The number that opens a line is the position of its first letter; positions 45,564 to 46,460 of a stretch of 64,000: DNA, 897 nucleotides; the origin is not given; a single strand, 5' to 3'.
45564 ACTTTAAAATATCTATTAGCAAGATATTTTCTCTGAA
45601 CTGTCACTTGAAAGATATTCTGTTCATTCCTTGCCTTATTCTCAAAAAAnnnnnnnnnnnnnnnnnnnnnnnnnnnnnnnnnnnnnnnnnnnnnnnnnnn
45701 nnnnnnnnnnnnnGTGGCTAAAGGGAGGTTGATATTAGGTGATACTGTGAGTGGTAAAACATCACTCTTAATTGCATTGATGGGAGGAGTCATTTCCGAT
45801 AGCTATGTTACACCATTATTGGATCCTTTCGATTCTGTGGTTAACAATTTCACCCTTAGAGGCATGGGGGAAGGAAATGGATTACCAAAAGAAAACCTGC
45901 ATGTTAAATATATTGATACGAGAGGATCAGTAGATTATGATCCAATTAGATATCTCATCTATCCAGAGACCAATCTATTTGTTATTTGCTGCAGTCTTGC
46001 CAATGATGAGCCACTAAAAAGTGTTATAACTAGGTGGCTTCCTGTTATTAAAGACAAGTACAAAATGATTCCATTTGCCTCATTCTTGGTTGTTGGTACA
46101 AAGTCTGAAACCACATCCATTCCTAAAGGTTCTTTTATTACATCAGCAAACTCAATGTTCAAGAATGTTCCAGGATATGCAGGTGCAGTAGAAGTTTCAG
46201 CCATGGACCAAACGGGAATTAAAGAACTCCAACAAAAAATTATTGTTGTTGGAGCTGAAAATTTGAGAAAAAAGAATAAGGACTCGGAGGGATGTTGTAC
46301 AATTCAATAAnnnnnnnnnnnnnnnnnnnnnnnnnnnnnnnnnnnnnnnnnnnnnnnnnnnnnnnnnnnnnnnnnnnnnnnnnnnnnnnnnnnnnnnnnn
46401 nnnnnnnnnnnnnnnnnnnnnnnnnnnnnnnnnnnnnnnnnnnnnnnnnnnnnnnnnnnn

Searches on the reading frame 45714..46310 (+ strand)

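Call 23: search_protein_families(library=pfam, proteins=[window:45714-46310:+], max_evalue=0.001)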
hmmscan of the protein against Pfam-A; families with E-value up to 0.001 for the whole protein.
window:45714-46310:+ (198 aa): 2 families
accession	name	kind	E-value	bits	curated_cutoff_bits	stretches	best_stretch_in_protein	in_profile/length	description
PF00071.28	Ras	-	7.1e-09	35.9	21.6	1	6-176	3-156/162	Ras family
PF08477.19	Roc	-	0.00064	20.4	27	0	6-131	3-118/119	Ras of Complex, Roc, domain of DAPkinase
